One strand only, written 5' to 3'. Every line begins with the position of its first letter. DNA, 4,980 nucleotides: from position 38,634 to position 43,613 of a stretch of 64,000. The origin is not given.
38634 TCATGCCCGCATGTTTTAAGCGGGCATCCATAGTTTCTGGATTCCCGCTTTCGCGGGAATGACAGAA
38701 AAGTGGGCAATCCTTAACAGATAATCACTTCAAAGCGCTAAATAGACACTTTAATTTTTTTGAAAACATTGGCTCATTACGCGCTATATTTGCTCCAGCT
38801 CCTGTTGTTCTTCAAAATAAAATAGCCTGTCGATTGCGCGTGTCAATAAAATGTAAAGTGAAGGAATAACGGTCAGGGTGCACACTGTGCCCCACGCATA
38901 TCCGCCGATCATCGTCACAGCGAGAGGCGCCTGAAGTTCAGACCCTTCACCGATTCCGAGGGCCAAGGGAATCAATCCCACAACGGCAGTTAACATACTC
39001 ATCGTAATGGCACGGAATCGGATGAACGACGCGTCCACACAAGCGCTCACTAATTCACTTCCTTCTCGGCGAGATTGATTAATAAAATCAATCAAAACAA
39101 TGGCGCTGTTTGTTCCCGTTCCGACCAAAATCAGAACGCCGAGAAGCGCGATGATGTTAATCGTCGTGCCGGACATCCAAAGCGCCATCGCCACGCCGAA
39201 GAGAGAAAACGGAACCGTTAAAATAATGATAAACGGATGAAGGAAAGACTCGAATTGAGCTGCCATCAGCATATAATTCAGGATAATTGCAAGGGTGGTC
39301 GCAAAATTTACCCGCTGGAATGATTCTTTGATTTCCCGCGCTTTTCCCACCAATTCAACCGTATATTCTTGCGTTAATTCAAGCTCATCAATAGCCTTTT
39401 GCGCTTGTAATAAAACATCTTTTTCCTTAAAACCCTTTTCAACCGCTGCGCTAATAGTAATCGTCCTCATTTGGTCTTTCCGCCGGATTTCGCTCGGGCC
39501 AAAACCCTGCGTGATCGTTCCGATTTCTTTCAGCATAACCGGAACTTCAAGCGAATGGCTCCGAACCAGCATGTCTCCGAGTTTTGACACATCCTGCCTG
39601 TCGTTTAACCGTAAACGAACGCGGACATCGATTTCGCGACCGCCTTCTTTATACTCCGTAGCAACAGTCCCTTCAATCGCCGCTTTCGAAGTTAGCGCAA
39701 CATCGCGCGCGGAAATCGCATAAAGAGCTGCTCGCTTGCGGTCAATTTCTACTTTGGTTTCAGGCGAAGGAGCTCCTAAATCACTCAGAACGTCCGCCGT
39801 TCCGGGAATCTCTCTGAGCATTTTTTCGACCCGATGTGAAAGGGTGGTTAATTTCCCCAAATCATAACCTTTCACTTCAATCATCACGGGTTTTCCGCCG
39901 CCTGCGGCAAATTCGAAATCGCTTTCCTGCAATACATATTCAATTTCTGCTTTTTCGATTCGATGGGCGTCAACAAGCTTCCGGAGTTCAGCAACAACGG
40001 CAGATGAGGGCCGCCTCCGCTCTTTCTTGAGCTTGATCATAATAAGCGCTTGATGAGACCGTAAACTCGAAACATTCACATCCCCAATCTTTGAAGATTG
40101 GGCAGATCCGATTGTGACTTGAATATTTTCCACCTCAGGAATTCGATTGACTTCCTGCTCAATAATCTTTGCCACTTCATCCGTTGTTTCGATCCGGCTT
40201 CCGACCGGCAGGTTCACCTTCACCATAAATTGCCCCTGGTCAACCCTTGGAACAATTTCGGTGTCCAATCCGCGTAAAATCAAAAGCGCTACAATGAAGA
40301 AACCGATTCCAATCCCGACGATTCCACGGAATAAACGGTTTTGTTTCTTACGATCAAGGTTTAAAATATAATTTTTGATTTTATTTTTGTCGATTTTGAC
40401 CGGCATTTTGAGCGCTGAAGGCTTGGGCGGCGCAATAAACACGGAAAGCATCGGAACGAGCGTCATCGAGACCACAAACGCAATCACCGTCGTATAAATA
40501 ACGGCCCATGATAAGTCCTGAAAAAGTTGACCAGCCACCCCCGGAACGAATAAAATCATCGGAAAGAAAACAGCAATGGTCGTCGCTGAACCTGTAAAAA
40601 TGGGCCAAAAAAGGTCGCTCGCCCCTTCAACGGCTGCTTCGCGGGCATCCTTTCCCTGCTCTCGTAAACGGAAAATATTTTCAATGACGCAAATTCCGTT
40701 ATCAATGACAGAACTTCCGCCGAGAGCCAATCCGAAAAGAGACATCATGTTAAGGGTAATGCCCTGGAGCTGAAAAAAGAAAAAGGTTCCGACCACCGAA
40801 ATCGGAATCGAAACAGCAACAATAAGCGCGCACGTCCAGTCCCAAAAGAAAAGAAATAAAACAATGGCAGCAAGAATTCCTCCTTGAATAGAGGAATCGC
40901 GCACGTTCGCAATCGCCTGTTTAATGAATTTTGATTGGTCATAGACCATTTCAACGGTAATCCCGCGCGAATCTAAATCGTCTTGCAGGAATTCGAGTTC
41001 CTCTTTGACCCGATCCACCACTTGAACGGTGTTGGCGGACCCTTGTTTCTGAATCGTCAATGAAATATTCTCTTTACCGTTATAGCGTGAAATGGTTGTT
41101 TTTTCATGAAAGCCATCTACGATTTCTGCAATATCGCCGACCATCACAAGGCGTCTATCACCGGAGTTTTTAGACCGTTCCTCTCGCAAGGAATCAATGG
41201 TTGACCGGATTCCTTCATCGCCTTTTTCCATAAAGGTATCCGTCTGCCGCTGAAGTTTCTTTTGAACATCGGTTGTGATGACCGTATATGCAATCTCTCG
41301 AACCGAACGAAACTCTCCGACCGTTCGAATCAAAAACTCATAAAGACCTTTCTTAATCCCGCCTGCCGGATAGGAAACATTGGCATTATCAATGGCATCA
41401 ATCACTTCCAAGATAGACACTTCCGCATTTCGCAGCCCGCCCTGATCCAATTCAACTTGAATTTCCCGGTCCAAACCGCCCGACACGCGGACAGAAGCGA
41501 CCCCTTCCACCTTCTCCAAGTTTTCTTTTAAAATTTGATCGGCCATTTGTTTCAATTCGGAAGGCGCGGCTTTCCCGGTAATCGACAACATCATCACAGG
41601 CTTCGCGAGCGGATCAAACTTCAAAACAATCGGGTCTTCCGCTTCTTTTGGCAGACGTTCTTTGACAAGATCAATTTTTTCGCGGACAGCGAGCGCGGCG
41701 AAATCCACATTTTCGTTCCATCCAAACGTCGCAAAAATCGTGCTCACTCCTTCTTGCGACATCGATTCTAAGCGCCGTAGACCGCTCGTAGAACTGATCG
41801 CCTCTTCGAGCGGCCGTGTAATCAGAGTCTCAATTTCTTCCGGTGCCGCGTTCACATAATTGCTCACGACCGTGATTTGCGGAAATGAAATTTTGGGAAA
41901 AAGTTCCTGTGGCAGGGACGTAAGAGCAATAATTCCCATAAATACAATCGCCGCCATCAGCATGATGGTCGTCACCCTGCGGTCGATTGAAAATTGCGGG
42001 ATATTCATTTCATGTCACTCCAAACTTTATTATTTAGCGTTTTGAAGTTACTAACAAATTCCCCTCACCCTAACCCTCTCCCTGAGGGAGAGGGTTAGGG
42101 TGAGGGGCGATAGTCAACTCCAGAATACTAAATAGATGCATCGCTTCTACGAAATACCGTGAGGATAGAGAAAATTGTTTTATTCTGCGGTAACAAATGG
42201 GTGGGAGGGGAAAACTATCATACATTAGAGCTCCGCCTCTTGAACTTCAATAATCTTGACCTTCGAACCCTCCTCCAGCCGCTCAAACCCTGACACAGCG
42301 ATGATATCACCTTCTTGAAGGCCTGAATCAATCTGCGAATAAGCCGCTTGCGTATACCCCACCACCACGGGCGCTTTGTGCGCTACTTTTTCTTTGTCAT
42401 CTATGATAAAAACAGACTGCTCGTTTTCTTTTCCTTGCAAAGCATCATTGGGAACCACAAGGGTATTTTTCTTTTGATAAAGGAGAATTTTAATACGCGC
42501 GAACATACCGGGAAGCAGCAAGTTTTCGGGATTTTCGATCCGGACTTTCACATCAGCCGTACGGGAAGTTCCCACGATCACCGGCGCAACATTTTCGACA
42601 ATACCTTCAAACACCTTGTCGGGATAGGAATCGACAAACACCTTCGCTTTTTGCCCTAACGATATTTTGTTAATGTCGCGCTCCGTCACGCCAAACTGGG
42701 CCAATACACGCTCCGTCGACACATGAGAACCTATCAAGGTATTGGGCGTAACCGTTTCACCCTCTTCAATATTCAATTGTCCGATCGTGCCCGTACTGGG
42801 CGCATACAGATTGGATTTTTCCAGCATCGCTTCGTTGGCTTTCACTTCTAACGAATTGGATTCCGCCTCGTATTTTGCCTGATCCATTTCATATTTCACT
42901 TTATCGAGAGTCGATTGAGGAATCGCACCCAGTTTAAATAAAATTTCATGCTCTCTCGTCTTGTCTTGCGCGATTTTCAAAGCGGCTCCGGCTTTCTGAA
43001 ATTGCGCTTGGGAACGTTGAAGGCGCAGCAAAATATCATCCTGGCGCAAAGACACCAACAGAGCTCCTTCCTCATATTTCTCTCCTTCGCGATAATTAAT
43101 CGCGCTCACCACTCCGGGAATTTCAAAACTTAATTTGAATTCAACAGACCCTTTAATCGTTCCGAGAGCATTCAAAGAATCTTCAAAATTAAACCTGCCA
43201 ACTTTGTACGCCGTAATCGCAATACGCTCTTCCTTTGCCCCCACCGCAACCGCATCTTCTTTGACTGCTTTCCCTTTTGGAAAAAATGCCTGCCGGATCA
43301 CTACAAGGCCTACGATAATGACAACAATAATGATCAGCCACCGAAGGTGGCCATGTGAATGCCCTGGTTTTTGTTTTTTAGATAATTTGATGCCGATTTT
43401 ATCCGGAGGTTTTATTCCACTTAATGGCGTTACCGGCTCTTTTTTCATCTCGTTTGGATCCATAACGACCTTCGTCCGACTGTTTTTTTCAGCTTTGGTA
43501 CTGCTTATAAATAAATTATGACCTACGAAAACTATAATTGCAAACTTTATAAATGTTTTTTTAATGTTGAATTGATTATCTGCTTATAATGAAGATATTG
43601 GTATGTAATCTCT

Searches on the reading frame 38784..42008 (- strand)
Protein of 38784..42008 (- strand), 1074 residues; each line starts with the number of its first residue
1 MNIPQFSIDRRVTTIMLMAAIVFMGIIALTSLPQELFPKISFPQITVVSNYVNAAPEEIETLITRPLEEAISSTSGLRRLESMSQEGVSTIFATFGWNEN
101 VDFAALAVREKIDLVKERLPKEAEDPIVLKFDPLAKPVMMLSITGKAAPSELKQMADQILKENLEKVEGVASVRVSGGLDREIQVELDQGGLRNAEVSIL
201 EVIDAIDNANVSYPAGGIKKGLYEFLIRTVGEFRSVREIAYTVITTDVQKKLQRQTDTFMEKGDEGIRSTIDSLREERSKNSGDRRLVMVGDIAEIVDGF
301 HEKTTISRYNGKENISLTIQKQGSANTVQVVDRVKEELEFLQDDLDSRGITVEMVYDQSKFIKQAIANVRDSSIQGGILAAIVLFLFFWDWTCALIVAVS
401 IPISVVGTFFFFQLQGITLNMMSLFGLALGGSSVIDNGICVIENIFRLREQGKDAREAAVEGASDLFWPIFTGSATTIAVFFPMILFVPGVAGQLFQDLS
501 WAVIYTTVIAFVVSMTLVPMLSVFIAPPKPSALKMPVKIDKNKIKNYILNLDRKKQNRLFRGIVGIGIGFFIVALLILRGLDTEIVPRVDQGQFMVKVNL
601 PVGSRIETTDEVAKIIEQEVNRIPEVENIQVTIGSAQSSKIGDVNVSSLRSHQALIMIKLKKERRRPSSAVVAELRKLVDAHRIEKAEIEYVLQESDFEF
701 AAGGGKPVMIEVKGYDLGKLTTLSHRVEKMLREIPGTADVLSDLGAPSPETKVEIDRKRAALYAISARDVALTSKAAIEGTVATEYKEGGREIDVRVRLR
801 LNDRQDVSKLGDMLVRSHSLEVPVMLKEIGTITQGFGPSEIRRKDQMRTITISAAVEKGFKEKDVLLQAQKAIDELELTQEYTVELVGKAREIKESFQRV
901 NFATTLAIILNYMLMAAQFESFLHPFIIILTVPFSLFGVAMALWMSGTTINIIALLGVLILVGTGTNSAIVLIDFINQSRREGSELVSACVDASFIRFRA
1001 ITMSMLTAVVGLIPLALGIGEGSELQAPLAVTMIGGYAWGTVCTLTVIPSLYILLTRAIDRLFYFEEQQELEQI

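Call 9: search_protein_families(library=pfam, proteins=[window:38784-42008:-], max_evalue=0.01)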
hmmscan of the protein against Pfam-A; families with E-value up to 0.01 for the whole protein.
window:38784-42008:- (1074 aa): 2 families
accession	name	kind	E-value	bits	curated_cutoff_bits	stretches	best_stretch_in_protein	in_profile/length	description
PF00873.25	ACR_tran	-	7.8e-215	716.2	28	2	286-1055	251-1020/1021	AcrB/AcrD/AcrF family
PF03176.21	MMPL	-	3.9e-11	42.9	20.5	1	864-1058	105-305/333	MMPL family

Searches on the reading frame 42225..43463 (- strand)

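Call 9: search_protein_families(library=pfam, proteins=[window:42225-43463:-], max_evalue=0.01)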
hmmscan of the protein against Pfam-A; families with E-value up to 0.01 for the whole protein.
window:42225-43463:- (412 aa): 4 families
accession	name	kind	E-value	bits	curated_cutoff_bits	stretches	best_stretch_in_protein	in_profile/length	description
PF16576.10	HlyD_D23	-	4.4e-26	91.9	30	1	110-322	21-214/214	Barrel-sandwich domain of CusB or HlyD membrane-fusion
PF13437.12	HlyD_3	-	1.9e-15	57.9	22.2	1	219-319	2-106/106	HlyD family secretion protein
PF00529.27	CusB_dom_1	-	0.00085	20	26.5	0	117-295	12-40/89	Cation efflux system protein CusB domain 1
PF00364.28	Biotin_lipoyl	-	0.001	19.3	22.1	0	217-244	43-70/73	Biotin-requiring enzyme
